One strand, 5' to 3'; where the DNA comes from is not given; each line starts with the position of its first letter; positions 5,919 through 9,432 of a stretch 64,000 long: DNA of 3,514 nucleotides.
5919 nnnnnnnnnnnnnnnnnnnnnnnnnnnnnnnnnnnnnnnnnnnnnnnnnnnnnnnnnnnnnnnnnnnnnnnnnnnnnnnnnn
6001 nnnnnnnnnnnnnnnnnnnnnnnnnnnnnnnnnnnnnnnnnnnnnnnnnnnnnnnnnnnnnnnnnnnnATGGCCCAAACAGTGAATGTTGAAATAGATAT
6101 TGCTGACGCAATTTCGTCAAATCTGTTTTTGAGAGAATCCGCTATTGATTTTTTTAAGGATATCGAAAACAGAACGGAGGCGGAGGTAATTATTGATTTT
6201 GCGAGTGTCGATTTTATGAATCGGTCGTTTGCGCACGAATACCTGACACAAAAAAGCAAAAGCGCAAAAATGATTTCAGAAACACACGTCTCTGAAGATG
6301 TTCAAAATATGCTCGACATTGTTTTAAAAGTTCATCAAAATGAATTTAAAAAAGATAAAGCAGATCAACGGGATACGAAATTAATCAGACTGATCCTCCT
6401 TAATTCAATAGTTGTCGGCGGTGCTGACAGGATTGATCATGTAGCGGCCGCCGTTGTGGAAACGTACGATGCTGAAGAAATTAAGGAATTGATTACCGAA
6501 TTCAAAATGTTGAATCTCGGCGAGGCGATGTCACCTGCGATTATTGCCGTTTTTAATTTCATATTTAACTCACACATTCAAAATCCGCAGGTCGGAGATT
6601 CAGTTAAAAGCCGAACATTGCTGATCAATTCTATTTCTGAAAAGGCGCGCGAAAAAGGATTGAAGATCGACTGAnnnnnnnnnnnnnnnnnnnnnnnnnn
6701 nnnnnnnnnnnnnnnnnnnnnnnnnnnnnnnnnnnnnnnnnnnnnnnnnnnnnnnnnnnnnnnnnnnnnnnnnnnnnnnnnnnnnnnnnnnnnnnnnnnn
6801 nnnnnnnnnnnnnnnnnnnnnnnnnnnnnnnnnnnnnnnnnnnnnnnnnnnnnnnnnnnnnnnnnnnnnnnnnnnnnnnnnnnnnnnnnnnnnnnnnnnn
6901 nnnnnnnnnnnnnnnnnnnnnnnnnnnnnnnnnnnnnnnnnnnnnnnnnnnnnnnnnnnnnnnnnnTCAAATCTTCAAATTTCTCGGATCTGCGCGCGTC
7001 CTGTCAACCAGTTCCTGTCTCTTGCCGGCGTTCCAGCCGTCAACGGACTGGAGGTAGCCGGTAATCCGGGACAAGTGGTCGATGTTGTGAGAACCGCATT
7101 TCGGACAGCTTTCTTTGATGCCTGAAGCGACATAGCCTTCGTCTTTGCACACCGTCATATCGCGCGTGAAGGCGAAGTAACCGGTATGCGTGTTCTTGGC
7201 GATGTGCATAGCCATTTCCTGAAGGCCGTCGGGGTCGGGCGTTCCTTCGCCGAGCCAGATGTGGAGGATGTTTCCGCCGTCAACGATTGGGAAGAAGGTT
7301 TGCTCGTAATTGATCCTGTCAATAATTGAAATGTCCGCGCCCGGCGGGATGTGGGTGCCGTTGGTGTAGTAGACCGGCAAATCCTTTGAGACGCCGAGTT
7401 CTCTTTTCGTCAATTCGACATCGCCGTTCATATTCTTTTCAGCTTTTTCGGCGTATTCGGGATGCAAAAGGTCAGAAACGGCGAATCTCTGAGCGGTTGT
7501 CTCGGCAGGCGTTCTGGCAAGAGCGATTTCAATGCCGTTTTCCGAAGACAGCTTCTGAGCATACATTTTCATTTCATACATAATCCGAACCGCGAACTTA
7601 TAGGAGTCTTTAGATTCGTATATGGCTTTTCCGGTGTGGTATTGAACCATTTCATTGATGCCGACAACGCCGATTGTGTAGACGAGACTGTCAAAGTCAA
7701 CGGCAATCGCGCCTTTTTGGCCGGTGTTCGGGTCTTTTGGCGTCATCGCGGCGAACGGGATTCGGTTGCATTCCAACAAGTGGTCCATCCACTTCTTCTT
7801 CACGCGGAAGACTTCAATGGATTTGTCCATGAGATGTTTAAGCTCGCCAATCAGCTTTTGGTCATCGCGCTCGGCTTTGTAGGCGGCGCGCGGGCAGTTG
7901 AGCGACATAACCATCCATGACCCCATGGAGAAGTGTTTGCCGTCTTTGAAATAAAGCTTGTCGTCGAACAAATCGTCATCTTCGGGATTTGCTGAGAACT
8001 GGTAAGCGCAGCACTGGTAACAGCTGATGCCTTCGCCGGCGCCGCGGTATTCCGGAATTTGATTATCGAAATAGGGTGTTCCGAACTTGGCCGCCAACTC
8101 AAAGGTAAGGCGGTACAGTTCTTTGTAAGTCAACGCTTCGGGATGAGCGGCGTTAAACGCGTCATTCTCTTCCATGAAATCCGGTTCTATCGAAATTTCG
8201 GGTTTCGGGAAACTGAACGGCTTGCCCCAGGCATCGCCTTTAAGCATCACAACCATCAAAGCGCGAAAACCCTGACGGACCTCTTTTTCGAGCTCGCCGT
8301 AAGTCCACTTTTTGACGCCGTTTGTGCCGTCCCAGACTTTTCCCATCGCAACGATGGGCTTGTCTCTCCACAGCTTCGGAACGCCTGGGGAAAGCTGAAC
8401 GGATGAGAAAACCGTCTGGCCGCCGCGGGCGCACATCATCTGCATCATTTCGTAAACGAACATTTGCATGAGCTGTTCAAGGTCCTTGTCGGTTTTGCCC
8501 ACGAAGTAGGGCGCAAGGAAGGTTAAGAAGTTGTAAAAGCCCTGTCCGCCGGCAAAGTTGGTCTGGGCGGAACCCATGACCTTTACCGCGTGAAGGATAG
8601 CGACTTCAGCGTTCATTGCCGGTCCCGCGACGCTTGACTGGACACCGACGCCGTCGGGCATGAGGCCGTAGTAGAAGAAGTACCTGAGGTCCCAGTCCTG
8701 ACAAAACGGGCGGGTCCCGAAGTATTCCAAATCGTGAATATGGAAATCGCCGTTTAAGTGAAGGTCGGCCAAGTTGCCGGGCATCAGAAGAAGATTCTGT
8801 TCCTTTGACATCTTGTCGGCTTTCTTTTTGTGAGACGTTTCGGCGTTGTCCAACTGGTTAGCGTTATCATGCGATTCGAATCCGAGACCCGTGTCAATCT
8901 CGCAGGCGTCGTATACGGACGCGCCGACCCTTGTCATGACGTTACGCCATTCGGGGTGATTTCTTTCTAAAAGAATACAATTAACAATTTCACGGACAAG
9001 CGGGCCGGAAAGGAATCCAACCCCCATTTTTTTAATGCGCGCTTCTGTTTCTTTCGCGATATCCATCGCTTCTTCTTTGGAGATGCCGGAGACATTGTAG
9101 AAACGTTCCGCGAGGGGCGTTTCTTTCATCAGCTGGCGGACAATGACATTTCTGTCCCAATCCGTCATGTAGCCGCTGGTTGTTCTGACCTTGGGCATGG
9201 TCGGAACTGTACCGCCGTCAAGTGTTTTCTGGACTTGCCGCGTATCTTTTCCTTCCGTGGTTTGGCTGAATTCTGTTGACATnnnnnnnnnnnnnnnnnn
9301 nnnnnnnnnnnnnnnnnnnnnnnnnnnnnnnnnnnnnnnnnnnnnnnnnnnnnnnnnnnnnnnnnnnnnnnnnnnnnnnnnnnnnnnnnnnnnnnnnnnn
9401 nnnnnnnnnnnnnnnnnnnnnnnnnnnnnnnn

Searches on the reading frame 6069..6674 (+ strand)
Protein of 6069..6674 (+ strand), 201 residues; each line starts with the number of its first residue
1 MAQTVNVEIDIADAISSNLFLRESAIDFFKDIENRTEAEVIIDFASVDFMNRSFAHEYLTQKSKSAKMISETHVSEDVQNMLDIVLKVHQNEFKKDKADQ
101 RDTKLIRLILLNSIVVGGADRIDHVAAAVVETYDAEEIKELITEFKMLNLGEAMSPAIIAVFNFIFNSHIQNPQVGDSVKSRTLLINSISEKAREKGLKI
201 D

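Call 34: search_protein_families(library=pfam, proteins=[window:6069-6674:+], max_evalue=0.0001)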
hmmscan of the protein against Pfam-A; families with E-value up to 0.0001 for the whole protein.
window:6069-6674:+ (201 aa): 1 family
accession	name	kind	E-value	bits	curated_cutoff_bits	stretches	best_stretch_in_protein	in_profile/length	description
PF14213.11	DUF4325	-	8.5e-06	25.8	23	1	24-61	1-40/64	STAS-like domain of unknown function (DUF4325)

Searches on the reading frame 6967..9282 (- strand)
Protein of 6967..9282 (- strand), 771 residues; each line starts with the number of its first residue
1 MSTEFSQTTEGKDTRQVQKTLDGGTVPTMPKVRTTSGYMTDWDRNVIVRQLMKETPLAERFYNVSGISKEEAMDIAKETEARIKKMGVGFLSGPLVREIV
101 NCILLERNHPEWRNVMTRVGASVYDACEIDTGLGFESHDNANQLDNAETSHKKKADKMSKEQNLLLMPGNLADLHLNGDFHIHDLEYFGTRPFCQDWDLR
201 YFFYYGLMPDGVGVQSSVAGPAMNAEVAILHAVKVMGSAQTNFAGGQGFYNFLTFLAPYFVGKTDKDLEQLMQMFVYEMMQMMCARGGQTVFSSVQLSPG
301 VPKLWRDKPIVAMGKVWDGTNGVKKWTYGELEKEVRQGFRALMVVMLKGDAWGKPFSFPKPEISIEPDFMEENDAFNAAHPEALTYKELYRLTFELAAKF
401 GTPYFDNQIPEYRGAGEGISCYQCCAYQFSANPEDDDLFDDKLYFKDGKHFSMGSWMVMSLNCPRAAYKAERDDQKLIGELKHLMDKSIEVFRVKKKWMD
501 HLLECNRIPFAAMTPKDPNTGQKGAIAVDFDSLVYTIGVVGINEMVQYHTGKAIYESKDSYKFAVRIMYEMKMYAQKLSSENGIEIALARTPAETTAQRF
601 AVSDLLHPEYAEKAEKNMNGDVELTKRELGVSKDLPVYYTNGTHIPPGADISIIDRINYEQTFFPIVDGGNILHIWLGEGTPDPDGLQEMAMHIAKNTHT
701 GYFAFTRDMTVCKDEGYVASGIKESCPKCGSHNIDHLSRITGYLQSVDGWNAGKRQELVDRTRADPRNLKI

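Call 34: search_protein_families(library=pfam, proteins=[window:6967-9282:-], max_evalue=0.0001)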
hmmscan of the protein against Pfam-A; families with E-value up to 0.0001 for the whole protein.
window:6967-9282:- (771 aa): 1 family
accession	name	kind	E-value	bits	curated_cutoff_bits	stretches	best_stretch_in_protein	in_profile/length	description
PF13597.11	NRDD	-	8.9e-155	517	26.2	1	139-762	1-560/562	Anaerobic ribonucleoside-triphosphate reductase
